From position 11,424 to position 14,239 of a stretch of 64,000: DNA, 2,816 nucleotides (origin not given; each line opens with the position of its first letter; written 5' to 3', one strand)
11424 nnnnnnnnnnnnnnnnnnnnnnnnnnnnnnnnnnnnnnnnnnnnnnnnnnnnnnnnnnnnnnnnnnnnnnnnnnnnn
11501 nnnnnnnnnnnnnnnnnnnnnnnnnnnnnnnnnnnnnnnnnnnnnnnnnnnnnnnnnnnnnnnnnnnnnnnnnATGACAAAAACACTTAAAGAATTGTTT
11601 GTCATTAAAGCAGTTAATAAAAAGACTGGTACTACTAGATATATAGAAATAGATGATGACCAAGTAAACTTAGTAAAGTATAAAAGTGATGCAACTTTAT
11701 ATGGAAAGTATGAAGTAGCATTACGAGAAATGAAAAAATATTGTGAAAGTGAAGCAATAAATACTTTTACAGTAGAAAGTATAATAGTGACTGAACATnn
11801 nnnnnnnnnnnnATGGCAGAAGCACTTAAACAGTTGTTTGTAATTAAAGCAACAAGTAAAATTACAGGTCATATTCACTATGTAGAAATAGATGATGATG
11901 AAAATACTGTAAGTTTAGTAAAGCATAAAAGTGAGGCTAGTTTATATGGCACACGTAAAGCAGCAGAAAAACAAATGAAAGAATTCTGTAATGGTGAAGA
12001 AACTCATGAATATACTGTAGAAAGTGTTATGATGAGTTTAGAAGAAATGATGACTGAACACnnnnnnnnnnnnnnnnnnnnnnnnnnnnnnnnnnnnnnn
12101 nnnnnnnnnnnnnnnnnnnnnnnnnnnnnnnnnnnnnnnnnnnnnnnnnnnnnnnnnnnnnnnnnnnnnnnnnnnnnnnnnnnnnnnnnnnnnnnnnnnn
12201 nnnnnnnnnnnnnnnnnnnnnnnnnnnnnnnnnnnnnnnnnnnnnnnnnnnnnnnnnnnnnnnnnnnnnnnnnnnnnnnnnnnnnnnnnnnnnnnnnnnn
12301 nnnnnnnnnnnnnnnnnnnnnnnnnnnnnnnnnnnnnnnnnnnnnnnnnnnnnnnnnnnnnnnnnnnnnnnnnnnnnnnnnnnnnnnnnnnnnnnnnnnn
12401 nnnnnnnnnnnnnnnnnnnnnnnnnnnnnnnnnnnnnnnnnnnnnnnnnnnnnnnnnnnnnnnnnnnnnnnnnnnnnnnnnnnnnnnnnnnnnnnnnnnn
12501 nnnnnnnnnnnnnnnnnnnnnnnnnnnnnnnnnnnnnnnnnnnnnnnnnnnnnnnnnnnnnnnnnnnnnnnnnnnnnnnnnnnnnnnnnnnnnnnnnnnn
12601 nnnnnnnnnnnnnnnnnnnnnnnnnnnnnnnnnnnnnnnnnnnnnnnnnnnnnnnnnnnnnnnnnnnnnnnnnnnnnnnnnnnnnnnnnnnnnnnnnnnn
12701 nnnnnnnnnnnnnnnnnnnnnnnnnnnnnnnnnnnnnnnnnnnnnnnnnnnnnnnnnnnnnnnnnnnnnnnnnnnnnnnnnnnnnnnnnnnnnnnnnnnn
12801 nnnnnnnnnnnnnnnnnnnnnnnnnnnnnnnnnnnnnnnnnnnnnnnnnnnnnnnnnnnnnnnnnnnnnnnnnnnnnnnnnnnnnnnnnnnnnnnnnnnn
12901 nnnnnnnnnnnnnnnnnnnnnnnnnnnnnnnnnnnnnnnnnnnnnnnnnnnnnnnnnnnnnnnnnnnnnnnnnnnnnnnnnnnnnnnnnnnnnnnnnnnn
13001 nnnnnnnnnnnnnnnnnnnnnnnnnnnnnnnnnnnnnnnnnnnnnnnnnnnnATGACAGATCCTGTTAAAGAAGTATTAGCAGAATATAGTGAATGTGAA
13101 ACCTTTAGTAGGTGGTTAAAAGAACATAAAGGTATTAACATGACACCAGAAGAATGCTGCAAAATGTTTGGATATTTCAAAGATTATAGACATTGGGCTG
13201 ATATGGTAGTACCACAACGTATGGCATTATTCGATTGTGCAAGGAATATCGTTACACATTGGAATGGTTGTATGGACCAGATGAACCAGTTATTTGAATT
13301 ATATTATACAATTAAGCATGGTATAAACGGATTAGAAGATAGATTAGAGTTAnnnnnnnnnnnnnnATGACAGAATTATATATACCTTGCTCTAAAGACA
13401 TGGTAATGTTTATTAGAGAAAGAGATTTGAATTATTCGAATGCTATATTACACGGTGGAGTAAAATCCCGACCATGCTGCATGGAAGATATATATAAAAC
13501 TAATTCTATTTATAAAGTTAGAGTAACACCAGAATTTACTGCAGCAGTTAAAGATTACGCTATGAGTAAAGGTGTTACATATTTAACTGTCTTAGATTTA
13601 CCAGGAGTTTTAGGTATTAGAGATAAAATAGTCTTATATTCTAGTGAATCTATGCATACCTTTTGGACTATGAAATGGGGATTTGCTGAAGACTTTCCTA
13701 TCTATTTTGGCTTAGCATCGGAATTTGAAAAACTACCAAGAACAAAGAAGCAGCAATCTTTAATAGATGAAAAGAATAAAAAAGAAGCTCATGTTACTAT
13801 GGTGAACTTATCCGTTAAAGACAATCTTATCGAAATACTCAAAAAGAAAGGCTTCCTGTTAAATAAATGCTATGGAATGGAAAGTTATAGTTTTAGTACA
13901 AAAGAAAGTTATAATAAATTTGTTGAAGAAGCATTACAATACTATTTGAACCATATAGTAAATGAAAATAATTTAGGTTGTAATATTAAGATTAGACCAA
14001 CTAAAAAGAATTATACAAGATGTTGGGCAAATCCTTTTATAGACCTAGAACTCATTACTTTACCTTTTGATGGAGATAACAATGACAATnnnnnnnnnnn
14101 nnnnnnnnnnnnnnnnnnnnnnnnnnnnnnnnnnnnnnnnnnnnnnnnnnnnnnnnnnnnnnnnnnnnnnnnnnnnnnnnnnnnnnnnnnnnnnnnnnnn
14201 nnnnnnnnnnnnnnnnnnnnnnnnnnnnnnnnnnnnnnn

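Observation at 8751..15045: Three interleaved families of duplicated early genes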

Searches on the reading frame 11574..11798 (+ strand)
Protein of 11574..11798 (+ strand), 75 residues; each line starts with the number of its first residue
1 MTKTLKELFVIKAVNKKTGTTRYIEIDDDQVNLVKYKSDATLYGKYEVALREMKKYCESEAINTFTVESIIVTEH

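Call 5: search_protein_families(library=pfam, proteins=[window:11574-11798:+], max_evalue=1)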
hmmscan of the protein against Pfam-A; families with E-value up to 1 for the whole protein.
window:11574-11798:+ (75 aa): 0 families

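Call 6: search_protein_families(library=phrogs, proteins=[window:11574-11798:+], max_evalue=0.1)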
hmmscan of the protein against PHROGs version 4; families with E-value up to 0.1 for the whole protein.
window:11574-11798:+ (75 aa): 0 families

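Call 25: find_homologous_proteins(query=A3, max_evalue=0.01)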
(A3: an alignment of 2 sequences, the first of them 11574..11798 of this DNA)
Query A3 (2 sequences) (75 aa, profile of the alignment): 42 proteins with E <= 0.01 among 45 candidates.
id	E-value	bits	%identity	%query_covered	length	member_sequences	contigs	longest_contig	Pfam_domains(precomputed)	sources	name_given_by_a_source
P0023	4.9e-46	173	49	97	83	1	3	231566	-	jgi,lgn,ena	-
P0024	2.2e-42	161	47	97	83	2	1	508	-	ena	-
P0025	2.4e-42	161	49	97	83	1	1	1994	-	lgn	-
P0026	4.8e-42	160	49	100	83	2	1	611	-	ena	-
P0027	1.2e-38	149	73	100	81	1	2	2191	-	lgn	-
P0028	4.3e-38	147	74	97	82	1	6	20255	-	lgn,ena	-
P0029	7.1e-38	146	49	97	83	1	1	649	-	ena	-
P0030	7.6e-38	146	49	97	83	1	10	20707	-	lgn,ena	-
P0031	8.0e-38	146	49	97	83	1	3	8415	-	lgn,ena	-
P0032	8.0e-38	146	74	97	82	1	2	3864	-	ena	-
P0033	9.1e-38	146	86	97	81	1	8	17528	-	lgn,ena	-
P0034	1.7e-37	145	85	97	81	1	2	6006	-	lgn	-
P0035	2.5e-37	145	100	100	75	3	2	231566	-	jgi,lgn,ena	-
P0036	5.3e-37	144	49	97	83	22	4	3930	-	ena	-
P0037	6.3e-37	143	86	97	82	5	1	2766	-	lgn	-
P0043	1.2e-35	139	73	97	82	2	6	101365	-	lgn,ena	-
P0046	7.9e-35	137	47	97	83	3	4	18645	-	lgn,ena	-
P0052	1.8e-31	126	50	97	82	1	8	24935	-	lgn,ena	-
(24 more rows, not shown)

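Call 30: find_encoding_contigs(protein=P0043, flank=10000, max_places=3)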
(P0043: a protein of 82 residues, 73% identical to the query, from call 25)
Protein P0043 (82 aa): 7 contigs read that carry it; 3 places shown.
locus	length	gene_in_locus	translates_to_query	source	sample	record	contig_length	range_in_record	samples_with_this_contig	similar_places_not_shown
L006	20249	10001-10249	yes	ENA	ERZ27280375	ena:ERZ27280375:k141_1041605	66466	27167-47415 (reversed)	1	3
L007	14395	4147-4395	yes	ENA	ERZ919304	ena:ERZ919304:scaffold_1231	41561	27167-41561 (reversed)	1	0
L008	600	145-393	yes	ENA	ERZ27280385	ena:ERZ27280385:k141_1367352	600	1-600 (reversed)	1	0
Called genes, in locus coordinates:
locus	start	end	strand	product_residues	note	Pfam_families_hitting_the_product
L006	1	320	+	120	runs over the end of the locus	-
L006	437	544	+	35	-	-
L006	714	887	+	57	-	-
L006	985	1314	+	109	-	-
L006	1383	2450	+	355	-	-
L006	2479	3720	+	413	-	-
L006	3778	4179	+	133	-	-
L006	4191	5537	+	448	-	PF13203:DUF2201_N, PF09967:DUF2201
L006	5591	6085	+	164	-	-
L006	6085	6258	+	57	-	-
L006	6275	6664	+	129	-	-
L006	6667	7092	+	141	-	PF03118:RNA_pol_A_CTD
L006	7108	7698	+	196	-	PF26096:DUF8033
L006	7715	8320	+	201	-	-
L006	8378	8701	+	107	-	-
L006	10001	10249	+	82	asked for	-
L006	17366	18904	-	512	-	PF07068:Gp23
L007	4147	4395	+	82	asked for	-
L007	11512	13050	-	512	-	PF07068:Gp23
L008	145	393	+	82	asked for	-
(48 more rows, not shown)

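Call 31: find_encoding_contigs(protein=P0052, flank=10000, max_places=2)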
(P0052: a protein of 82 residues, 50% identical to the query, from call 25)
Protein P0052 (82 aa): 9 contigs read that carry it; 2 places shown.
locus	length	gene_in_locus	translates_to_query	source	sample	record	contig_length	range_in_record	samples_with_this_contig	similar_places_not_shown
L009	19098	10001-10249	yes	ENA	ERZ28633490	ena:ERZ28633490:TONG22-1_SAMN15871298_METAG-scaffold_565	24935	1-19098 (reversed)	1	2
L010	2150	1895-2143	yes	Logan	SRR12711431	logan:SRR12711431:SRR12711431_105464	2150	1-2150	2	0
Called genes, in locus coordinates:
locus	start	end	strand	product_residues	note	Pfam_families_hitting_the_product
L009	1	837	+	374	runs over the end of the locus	-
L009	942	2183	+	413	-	-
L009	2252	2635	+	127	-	-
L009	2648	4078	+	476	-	PF13203:DUF2201_N, PF09967:DUF2201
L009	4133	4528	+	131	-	-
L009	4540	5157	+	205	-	PF03118:RNA_pol_A_CTD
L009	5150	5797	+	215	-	PF26096:DUF8033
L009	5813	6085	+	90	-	-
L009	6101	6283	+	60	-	-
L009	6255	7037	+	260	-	-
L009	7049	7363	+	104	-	-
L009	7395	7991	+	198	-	-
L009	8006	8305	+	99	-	-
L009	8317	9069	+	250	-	-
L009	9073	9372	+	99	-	-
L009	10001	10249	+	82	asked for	-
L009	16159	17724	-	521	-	PF07068:Gp23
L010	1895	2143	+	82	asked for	-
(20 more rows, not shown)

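Call 32: find_encoding_contigs(protein=P0030, flank=10000, max_places=2)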
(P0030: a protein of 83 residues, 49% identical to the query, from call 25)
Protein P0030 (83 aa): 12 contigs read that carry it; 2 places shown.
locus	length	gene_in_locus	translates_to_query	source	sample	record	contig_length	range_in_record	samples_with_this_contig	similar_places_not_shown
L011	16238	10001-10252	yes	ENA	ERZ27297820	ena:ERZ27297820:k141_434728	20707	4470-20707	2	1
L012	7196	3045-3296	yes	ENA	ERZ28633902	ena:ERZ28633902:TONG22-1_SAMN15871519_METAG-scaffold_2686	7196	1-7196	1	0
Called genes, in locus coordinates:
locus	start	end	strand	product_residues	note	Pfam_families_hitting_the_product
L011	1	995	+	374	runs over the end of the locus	-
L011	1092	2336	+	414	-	-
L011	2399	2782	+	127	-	-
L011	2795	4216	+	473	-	PF13203:DUF2201_N, PF09967:DUF2201 (weak)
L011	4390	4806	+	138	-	-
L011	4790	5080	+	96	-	PF03118:RNA_pol_A_CTD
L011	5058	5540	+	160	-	-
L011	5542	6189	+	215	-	PF26096:DUF8033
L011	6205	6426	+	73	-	-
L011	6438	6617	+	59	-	-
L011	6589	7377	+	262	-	-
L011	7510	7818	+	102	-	-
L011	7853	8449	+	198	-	-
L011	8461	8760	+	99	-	-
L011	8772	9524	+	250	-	-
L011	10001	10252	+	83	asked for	-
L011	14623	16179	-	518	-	PF07068:Gp23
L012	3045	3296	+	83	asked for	-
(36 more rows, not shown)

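Call 39: find_encoding_contigs(protein=P0028, flank=10000, max_places=2)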
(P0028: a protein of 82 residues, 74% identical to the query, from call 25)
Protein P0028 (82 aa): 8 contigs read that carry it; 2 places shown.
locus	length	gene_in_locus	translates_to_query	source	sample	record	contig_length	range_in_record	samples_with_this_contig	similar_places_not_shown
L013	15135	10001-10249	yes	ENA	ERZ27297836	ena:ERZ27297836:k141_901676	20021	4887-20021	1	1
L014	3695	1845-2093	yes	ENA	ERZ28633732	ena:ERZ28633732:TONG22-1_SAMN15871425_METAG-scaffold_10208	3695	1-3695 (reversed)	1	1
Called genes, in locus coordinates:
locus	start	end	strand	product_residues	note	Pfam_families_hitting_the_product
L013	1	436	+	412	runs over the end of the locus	-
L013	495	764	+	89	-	-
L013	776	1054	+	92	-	-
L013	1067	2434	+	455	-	PF13203:DUF2201_N, PF09967:DUF2201 (weak)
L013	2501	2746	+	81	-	-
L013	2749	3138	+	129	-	-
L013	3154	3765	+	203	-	PF03118:RNA_pol_A_CTD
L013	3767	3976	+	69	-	-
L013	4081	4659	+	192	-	PF26096:DUF8033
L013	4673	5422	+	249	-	-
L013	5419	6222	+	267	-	-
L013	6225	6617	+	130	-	-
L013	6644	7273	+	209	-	-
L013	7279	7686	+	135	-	-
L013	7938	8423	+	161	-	-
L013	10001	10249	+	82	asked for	-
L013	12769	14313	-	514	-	PF07068:Gp23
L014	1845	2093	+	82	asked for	-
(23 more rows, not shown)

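Call 40: find_encoding_contigs(protein=P0046, flank=10000, max_places=2)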
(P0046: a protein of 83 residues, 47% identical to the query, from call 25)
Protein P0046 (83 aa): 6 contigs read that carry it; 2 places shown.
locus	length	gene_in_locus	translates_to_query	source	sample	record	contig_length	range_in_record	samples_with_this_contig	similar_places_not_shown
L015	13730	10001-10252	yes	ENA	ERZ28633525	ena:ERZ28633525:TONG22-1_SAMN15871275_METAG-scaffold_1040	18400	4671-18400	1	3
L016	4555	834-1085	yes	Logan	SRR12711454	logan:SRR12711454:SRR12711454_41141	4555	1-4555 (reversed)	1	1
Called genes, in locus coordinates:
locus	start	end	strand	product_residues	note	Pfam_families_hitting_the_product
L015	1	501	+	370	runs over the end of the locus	-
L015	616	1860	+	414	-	-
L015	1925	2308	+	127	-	-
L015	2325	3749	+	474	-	PF13203:DUF2201_N, PF09967:DUF2201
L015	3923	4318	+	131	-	-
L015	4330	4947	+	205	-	PF03118:RNA_pol_A_CTD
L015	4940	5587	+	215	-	PF26096:DUF8033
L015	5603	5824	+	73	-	-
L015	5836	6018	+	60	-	-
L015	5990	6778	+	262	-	-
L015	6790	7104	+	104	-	-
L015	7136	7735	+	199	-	-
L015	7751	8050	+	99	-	-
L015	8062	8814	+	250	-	-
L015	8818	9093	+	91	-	-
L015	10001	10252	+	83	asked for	-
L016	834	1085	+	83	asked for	-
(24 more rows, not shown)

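Call 41: find_encoding_contigs(protein=P0033, flank=10000, max_places=2)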
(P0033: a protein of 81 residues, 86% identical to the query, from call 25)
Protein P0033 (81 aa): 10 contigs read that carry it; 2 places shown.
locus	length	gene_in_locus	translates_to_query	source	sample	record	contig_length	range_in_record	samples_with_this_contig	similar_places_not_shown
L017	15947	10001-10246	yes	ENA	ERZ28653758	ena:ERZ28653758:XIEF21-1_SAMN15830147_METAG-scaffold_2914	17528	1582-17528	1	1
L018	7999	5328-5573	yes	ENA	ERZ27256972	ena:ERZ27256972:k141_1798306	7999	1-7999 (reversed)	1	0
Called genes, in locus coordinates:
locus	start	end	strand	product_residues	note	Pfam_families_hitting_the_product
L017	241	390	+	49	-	-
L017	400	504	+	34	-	-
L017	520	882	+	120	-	-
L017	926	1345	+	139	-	-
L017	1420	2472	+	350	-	-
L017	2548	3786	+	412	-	-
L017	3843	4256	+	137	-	-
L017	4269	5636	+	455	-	PF13203:DUF2201_N, PF09967:DUF2201 (weak)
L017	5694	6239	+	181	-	-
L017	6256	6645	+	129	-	-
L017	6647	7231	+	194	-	PF26096:DUF8033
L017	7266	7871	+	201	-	-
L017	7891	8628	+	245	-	-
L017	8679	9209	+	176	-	-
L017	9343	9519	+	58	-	-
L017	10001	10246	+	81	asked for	-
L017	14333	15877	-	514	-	PF07068:Gp23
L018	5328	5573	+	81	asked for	-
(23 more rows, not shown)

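Call 63: search_solved_structures(query=A7, max_evalue=10)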
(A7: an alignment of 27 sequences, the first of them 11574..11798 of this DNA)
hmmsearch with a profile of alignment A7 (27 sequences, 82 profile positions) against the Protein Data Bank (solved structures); distinct sequences matched with E-value up to 10: 4.
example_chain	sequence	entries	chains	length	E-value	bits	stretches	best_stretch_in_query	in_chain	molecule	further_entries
9lty_A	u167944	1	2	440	1.2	12.7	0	9-49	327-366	Isopeptide-forming domain-containing fimbrial protein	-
7p9e_A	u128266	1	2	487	1.4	12.4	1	14-31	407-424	Thioredoxin reductase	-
7p9d_A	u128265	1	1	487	1.4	12.4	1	14-31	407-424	Thioredoxin reductase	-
6vrb_A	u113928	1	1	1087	6.7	10.2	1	4-55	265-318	CRISPR-associated endoribonuclease Cas13a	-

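Call 81: search_protein_families(library=pfam, alignment_id=A7, max_evalue=0.1)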
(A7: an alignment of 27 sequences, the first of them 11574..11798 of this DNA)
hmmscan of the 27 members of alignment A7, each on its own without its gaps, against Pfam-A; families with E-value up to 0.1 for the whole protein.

A. member 1, window:11574-11798:+ (75 aa): 0 families

B. families by the number of members that match (of 27 scanned): 12 families
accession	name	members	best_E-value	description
PF23194.1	NOMO_5th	3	0.021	NOMO fifth transthyretin-like domain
PF12407.13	Abdominal-A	3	0.06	Homeobox protein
PF01287.26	eIF-5a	2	0.051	Eukaryotic elongation factor 5A hypusine, DNA-binding OB fold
PF25693.1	Phage_Y01A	2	0.058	Bacteriophage T4-like Y01A protein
PF24941.1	DUF7757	1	0.012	Domain of unknown function (DUF7757)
PF23649.1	FKBP15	1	0.035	FK506-binding protein 15-like domain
PF05892.16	Tricho_coat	1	0.045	Trichovirus coat protein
PF08777.17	RRM_3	1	0.053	RNA binding motif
PF23315.1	PEX6_4th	1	0.068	PEX6 fourth domain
PF13670.12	PepSY_2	1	0.083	Peptidase propeptide and YPEB domain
PF08977.15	BOFC_N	1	0.089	Bypass of Forespore C, N terminal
PF11959.13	DUF3473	1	0.1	Domain of unknown function (DUF3473)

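Call 92: search_protein_families(library=ncbifam, proteins=[window:11574-11798:+], max_evalue=0.05)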
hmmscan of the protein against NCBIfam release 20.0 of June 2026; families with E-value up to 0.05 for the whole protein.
window:11574-11798:+ (75 aa): 0 families

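Call 93: search_protein_families(library=padloc, proteins=[window:11574-11798:+], max_evalue=0.05)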
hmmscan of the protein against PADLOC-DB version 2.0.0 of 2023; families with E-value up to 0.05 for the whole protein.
window:11574-11798:+ (75 aa): 0 families

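Call 97: find_related_loci(query=A7, collection=viral_contigs, flank=10000)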
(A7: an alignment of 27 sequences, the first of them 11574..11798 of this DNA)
Query A7 (75 aa) in viral_contigs; peptide patterns used: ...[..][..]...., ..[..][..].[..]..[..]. (x = any residue, [..] = any of these).
86 stretches matched a pattern; 1 encode a relative of the query (tblastn E <= 1e-3); 1 distinct loci.
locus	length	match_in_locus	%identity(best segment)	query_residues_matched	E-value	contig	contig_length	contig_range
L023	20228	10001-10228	37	1-74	5e-15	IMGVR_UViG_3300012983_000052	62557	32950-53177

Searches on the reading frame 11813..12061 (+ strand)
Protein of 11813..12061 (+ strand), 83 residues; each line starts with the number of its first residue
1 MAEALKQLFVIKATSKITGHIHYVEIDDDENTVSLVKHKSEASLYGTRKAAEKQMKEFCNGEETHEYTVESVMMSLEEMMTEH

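Call 5: search_protein_families(library=pfam, proteins=[window:11813-12061:+], max_evalue=1)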
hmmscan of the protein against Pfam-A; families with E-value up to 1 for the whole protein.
window:11813-12061:+ (83 aa): 2 families
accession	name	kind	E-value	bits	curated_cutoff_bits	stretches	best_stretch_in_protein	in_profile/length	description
PF11959.13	DUF3473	-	0.1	13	29.6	1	18-59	76-117/130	Domain of unknown function (DUF3473)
PF17755.6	UvrA_DNA-bind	-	0.12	13.1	23.2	1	23-82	39-98/110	UvrA DNA-binding domain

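Call 6: search_protein_families(library=phrogs, proteins=[window:11813-12061:+], max_evalue=0.1)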
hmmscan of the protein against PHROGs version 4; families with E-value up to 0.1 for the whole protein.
window:11813-12061:+ (83 aa): 2 families
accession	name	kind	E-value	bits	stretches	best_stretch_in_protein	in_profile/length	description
phrog_11874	-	unknown function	0.05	14.8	0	8-39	21-50/65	-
phrog_13881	-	unknown function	0.092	13.1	1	3-66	224-290/348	-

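Call 92: search_protein_families(library=ncbifam, proteins=[window:11813-12061:+], max_evalue=0.05)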
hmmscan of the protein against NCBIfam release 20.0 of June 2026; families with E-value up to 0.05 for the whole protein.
window:11813-12061:+ (83 aa): 0 families

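Call 93: search_protein_families(library=padloc, proteins=[window:11813-12061:+], max_evalue=0.05)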
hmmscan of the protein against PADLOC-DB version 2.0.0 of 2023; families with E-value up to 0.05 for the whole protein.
window:11813-12061:+ (83 aa): 0 families

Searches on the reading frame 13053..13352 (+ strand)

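Call 21: search_protein_families(library=pfam, proteins=[window:13053-13352:+], max_evalue=0.01)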
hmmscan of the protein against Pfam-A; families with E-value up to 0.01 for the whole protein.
window:13053-13352:+ (100 aa): 0 families

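Call 73: search_protein_families(library=phrogs, proteins=[window:13053-13352:+], max_evalue=0.01)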
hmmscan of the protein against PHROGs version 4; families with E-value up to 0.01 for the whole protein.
window:13053-13352:+ (100 aa): 2 families
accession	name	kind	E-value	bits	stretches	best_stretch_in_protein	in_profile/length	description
phrog_8803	-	unknown function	0.0016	19.9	1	11-35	7-31/80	-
phrog_17609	-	unknown function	0.0036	18.8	1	53-90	7-47/80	-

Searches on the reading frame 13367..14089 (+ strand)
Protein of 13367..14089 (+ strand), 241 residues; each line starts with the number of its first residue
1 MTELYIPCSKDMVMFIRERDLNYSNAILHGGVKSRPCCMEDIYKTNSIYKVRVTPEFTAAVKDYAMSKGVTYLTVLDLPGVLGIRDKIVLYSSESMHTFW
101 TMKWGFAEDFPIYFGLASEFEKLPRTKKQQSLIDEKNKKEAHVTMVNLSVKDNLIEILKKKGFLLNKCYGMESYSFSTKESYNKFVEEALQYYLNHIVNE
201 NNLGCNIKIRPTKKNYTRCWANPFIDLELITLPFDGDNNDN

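Call 5: search_protein_families(library=pfam, proteins=[window:13367-14089:+], max_evalue=1)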
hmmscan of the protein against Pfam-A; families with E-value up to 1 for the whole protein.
window:13367-14089:+ (241 aa): 1 family
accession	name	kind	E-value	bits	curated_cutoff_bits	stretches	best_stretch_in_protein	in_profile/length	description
PF18708.6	MapZ_C2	-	0.089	13.5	27.6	1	126-193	3-68/94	MapZ extracellular C-terminal domain 2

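Call 6: search_protein_families(library=phrogs, proteins=[window:13367-14089:+], max_evalue=0.1)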
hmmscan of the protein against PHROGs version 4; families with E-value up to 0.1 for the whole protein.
window:13367-14089:+ (241 aa): 1 family
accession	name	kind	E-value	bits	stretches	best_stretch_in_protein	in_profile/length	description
phrog_26851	-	unknown function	0.054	15.1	1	108-157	4-53/59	-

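Call 92: search_protein_families(library=ncbifam, proteins=[window:13367-14089:+], max_evalue=0.05)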
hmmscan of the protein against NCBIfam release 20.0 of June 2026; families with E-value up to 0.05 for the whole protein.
window:13367-14089:+ (241 aa): 0 families

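Call 93: search_protein_families(library=padloc, proteins=[window:13367-14089:+], max_evalue=0.05)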
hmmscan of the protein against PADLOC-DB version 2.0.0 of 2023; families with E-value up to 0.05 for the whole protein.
window:13367-14089:+ (241 aa): 1 family
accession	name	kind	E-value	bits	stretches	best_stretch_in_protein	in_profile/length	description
PDLC02463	BrxB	-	0.013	13.6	1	127-199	48-115/193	BrxB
